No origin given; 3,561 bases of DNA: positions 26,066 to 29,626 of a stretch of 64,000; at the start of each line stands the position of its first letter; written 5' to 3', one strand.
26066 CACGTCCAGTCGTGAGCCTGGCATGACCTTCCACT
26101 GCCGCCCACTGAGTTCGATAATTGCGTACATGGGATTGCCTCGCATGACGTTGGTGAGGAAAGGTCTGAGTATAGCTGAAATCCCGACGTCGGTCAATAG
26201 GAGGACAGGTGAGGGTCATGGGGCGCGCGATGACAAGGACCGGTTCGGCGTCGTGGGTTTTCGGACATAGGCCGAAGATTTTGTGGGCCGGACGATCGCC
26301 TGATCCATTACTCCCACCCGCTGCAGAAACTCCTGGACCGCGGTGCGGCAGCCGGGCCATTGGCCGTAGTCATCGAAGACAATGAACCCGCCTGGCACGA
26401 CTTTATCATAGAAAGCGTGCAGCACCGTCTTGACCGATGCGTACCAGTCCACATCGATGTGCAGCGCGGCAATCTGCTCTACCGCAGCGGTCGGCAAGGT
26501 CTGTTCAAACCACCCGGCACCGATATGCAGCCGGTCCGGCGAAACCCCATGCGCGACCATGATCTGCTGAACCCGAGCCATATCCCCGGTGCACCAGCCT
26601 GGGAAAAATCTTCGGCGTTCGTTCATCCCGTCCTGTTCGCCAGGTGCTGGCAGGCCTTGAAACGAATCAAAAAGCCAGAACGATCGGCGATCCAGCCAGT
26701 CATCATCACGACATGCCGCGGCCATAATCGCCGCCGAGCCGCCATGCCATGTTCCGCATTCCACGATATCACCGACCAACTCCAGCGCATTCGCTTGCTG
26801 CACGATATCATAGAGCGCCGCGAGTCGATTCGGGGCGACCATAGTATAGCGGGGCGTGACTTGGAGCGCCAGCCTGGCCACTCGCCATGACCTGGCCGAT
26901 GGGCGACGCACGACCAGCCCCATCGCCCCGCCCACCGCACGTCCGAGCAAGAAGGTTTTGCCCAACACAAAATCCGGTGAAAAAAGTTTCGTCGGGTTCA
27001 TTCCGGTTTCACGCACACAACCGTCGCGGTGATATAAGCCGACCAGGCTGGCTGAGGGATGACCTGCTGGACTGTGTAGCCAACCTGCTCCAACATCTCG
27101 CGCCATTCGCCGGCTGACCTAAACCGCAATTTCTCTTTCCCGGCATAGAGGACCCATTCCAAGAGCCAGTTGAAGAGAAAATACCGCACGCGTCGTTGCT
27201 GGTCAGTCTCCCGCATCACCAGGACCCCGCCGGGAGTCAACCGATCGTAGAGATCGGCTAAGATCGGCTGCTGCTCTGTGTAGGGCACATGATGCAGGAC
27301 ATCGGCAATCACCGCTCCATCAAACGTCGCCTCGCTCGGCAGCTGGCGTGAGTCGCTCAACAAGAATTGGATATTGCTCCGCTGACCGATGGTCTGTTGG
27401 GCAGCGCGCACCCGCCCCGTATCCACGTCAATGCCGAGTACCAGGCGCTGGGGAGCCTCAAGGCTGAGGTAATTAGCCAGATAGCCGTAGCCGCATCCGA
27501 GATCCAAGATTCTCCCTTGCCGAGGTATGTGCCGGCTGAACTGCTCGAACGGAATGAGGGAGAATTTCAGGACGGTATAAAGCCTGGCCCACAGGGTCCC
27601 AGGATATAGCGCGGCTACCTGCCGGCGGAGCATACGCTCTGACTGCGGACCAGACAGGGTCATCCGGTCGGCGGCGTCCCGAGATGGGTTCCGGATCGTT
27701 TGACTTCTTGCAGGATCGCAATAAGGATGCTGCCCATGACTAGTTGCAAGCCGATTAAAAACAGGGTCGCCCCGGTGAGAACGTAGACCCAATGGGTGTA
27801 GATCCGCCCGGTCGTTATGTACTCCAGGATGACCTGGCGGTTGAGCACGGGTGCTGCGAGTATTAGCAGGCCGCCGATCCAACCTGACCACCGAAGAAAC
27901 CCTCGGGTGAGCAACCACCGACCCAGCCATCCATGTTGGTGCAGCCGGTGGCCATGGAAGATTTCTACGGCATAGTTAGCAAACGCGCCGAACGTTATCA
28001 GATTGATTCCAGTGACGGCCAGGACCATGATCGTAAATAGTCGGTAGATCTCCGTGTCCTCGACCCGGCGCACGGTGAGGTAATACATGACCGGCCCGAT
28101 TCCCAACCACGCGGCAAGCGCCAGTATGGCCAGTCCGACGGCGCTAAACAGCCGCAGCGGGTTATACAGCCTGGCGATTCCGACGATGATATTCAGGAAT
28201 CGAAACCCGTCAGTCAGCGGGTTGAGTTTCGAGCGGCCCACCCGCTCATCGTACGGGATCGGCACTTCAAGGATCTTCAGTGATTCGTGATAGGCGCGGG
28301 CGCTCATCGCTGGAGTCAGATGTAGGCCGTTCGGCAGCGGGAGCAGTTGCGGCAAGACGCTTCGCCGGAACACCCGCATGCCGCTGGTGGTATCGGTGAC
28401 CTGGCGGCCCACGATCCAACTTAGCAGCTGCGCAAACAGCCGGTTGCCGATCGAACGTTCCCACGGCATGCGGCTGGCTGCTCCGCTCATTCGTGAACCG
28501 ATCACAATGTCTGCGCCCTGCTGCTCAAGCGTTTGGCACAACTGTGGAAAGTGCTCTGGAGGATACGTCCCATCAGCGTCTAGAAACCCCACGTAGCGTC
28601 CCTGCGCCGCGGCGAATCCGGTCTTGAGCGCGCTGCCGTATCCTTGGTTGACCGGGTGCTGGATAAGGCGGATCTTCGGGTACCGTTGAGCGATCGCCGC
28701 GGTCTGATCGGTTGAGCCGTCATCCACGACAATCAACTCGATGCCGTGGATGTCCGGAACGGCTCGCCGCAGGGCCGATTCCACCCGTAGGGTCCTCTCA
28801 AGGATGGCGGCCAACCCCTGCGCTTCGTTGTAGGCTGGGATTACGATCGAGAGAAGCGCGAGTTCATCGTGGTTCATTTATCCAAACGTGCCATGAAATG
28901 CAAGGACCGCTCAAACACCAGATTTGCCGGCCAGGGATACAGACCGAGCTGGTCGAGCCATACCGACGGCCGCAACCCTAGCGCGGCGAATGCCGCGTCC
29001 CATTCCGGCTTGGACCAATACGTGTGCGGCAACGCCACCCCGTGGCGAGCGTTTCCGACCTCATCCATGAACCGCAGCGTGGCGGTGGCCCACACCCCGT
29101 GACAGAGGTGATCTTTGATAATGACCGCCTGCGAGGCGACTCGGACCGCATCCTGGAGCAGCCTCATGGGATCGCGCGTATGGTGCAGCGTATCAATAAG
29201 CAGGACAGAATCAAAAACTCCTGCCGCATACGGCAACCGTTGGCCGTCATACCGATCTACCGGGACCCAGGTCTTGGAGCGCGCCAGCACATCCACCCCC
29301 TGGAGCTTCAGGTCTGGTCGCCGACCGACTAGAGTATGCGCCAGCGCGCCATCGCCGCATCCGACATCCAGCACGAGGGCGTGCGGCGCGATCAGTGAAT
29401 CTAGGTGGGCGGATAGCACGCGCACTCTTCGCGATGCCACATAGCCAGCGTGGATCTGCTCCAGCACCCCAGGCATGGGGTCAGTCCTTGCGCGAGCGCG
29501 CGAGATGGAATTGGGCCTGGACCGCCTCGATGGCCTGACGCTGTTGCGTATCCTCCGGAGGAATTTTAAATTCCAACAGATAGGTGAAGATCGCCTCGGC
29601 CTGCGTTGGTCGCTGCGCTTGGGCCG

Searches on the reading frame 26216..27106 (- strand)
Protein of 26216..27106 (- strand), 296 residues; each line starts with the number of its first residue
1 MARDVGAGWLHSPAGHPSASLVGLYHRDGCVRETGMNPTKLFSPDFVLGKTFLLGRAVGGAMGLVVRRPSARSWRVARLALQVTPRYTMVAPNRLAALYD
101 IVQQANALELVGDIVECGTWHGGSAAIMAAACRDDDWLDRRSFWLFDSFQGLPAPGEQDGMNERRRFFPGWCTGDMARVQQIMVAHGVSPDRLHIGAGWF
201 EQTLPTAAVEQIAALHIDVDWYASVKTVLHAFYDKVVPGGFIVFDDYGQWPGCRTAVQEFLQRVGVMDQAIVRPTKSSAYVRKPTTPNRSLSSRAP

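Call 64: search_protein_families(library=pfam, max_evalue=1e-8, proteins=[window:26216-27106:-])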
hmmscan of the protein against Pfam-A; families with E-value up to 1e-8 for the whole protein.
window:26216-27106:- (296 aa): 2 families
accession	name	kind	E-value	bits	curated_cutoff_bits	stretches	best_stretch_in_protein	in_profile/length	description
PF05711.17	TylF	-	5.4e-43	147.6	23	1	87-268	68-250/264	Macrocin-O-methyltransferase (TylF)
PF13578.12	Methyltransf_24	-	5.1e-14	53.5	26.3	1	115-247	1-105/105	Methyltransferase domain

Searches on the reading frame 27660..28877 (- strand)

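Call 64: search_protein_families(library=pfam, max_evalue=1e-8, proteins=[window:27660-28877:-])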
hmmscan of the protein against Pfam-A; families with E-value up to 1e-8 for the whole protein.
window:27660-28877:- (405 aa): 2 families
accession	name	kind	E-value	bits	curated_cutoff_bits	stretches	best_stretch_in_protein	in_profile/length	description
PF00535.33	Glycos_transf_2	-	5.4e-38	131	23.3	1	10-177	1-166/168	Glycosyl transferase family 2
PF13641.12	Glyco_tranf_2_3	-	8e-11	42.8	27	1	9-175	3-171/230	Glycosyltransferase like family 2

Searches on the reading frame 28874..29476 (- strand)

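Call 64: search_protein_families(library=pfam, max_evalue=1e-8, proteins=[window:28874-29476:-])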
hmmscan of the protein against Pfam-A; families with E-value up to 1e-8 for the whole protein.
window:28874-29476:- (200 aa): 3 families
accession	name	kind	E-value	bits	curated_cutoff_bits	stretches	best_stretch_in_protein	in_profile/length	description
PF07021.18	MetW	-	2e-10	41.1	21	1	25-158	7-142/193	Methionine biosynthesis protein MetW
PF08241.18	Methyltransf_11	-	3.1e-09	37.8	21.2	1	36-114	1-87/95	Methyltransferase domain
PF13489.12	Methyltransf_23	-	7.3e-09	36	27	1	29-167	20-158/164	Methyltransferase domain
